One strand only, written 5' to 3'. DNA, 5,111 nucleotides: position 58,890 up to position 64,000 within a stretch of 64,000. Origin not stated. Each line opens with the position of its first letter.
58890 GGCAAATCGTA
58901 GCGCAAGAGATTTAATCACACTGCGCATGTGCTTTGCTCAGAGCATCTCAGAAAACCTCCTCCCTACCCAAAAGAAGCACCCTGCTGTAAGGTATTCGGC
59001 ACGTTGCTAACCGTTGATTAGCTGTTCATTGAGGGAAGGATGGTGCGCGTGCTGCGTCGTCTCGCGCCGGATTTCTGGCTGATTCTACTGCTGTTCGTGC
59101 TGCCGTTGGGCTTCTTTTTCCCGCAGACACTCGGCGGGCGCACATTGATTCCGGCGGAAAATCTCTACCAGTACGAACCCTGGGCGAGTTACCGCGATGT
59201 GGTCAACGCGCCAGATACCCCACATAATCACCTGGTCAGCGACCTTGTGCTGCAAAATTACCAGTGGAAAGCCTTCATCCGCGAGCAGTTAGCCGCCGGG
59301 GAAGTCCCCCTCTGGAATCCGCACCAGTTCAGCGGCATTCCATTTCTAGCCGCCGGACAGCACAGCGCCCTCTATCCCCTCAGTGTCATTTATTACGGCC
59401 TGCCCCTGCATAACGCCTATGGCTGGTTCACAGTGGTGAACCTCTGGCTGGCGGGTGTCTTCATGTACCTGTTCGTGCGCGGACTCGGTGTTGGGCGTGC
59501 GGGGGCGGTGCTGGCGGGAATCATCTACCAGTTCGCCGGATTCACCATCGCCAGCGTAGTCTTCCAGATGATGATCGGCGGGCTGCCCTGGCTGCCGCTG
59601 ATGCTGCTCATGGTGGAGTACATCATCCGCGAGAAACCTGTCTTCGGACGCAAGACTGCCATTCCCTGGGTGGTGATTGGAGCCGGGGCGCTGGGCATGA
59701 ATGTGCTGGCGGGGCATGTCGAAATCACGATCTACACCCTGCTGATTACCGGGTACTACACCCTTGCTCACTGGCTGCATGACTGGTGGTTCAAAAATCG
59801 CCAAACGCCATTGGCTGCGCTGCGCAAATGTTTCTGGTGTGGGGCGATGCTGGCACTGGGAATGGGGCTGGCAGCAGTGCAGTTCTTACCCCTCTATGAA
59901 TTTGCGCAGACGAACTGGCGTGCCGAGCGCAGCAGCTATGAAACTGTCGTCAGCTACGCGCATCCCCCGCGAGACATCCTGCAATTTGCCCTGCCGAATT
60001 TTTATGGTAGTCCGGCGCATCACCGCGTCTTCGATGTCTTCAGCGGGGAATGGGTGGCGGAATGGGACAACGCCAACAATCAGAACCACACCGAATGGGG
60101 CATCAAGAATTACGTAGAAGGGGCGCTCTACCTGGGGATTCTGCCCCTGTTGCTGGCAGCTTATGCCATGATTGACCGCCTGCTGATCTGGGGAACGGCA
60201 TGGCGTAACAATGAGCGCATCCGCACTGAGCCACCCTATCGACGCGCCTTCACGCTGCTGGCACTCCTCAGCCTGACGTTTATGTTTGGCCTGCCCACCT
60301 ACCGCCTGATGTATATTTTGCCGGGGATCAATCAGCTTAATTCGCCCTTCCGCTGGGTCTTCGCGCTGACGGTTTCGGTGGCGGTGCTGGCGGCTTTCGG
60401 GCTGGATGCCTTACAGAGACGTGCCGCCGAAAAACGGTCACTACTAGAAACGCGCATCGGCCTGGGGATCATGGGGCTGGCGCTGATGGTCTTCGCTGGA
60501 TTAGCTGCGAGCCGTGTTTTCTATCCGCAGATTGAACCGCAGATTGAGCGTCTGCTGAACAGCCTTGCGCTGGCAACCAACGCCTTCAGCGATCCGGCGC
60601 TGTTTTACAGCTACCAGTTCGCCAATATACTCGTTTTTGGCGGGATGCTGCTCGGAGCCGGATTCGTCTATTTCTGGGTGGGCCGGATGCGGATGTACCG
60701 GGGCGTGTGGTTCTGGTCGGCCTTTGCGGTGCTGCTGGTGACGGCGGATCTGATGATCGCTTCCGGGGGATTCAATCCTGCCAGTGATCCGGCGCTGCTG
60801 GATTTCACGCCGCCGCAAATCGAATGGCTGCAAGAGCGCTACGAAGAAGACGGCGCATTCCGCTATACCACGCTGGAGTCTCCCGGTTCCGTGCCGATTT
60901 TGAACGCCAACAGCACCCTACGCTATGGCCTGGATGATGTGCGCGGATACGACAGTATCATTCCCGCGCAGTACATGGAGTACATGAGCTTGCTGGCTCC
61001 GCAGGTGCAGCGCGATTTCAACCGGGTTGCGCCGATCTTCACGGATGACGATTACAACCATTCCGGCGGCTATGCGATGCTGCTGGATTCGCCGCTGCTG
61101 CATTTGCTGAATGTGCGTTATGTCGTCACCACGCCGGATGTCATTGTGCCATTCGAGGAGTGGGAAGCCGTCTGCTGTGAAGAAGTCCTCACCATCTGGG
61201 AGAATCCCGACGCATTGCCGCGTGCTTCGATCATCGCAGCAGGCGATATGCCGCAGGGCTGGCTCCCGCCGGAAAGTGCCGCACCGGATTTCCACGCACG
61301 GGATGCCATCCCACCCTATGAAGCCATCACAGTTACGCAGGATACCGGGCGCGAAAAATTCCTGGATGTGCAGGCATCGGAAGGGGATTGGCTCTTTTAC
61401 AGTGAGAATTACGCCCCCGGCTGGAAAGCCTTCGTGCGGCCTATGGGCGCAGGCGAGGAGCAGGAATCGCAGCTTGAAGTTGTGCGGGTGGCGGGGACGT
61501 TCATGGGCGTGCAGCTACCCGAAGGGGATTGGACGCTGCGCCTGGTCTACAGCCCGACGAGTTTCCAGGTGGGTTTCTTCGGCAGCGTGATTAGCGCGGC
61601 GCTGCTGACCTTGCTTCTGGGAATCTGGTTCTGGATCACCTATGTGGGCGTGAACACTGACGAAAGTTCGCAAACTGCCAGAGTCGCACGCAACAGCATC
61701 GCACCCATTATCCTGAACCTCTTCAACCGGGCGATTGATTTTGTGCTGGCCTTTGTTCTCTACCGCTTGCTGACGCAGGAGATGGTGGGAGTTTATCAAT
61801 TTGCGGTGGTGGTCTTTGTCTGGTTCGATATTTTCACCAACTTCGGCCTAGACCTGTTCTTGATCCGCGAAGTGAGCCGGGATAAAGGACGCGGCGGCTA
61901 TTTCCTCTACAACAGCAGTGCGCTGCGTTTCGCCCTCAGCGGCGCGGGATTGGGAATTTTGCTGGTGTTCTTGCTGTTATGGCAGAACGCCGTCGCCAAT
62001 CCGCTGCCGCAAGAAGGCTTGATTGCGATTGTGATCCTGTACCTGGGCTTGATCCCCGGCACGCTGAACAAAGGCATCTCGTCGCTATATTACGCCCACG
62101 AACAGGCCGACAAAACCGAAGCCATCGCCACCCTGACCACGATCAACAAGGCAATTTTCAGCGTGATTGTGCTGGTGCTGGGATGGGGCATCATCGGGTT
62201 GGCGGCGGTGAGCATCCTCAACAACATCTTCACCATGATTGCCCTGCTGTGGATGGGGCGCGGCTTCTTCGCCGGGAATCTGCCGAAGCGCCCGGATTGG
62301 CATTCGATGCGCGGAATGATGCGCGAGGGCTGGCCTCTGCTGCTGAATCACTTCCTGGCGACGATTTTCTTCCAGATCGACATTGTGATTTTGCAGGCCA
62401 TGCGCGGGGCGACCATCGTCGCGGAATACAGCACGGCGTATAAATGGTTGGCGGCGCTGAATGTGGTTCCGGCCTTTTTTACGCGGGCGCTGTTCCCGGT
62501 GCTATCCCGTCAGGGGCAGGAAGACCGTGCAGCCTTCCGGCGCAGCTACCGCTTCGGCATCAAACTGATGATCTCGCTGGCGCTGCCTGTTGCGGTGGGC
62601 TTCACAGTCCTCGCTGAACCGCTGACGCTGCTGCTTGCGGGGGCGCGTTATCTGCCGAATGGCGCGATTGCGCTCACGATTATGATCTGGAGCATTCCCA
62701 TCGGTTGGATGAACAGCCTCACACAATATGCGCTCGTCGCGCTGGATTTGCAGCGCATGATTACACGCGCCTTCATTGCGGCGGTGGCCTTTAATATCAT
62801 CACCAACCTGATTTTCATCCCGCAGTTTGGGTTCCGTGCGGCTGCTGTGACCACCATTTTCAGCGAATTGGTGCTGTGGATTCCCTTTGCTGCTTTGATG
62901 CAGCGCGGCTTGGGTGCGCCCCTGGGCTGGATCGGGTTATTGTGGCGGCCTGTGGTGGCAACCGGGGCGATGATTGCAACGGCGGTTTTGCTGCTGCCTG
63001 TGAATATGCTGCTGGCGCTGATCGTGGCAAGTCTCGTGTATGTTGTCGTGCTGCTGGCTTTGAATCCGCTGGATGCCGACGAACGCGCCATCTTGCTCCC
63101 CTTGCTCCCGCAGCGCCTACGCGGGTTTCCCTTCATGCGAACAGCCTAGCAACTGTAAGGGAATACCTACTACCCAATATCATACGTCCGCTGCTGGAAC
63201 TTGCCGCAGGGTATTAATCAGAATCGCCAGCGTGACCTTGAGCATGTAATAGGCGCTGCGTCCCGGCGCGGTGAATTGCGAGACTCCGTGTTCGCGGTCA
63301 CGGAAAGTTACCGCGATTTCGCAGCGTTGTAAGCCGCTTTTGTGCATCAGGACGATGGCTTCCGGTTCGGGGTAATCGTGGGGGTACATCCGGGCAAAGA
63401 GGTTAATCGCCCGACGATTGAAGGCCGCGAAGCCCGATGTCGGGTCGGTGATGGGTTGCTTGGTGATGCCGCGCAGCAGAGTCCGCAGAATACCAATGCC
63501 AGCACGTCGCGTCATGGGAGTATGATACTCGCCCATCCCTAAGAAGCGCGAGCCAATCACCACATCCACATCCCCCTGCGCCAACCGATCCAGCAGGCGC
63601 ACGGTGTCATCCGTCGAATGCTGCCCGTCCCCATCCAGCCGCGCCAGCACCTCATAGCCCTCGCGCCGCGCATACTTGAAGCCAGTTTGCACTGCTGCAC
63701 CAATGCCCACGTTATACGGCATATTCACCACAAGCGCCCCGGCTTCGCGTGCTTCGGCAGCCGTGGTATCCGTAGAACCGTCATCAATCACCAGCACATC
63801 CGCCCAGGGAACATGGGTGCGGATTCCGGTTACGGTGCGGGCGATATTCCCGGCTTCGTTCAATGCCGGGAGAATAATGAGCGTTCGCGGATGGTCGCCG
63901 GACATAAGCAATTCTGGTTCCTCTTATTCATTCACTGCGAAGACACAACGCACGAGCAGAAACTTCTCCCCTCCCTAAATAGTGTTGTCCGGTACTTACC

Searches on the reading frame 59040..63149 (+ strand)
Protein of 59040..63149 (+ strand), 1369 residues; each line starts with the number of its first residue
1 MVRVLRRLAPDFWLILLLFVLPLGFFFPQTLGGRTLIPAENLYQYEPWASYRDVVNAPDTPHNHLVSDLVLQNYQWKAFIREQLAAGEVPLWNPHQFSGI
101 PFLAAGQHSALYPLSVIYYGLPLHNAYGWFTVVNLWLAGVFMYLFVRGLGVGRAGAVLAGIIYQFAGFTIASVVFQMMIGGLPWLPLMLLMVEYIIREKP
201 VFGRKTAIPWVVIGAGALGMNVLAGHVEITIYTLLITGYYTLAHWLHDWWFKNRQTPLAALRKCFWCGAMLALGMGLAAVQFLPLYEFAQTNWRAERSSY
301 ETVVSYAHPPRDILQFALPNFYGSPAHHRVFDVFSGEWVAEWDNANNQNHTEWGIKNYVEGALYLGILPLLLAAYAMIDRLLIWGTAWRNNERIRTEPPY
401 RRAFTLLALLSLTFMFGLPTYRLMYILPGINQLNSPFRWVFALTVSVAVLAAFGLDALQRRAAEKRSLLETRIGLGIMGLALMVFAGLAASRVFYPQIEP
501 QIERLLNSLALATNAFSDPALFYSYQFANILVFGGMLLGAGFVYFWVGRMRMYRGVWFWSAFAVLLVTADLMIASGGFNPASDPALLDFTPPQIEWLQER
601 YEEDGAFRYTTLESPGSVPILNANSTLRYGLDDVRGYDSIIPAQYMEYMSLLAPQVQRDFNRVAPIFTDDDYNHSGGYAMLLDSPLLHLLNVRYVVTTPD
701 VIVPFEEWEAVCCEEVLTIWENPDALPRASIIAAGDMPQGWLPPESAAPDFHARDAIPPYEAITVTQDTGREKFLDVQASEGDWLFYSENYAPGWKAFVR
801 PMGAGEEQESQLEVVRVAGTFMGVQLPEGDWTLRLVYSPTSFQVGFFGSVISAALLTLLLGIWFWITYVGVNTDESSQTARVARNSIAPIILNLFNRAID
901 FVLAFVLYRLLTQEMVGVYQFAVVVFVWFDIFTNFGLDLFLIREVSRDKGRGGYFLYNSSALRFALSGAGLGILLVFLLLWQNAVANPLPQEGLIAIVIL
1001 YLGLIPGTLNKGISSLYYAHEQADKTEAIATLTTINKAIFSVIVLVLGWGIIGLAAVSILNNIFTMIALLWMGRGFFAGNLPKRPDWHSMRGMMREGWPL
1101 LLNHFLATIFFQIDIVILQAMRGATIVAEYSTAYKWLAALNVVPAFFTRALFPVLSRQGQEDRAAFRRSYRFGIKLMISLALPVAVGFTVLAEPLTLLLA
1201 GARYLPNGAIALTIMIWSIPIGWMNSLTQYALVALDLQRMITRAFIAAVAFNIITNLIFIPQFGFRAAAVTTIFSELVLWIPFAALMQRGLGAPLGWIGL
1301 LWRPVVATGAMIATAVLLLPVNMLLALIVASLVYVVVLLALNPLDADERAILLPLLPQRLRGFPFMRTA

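Call 21: search_protein_families(library=pfam, proteins=[window:59040-63149:+], max_evalue=0.01)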
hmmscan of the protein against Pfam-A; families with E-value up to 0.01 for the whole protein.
window:59040-63149:+ (1369 aa): 4 families
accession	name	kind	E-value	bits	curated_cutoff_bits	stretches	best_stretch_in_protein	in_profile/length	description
PF01943.22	Polysacc_synt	-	1.2e-28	100.7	28.2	1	883-1157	2-272/274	Polysaccharide biosynthesis protein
PF13440.11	Polysacc_synt_3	-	3e-24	86.2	23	1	906-1206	1-290/293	Polysaccharide biosynthesis protein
PF01554.23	MatE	-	8.2e-07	29.3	24.9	1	1099-1258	1-161/161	MatE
PF09586.16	YfhO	-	1.5e-06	27.3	28.5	2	763-847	756-833/835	Bacterial membrane protein YfhO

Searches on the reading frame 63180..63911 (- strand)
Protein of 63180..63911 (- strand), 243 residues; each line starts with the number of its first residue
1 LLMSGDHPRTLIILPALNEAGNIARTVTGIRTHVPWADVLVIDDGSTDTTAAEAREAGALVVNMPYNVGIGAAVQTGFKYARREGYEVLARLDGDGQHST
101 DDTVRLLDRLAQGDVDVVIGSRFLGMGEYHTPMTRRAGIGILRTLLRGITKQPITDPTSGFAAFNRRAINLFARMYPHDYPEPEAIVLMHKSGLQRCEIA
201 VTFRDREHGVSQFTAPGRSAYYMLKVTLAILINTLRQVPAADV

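Call 21: search_protein_families(library=pfam, proteins=[window:63180-63911:-], max_evalue=0.01)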
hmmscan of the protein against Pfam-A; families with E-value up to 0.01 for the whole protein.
window:63180-63911:- (243 aa): 1 family
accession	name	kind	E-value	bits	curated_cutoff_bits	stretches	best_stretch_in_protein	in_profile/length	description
PF00535.33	Glycos_transf_2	-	1.2e-23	84.3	23.3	1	12-169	2-164/168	Glycosyl transferase family 2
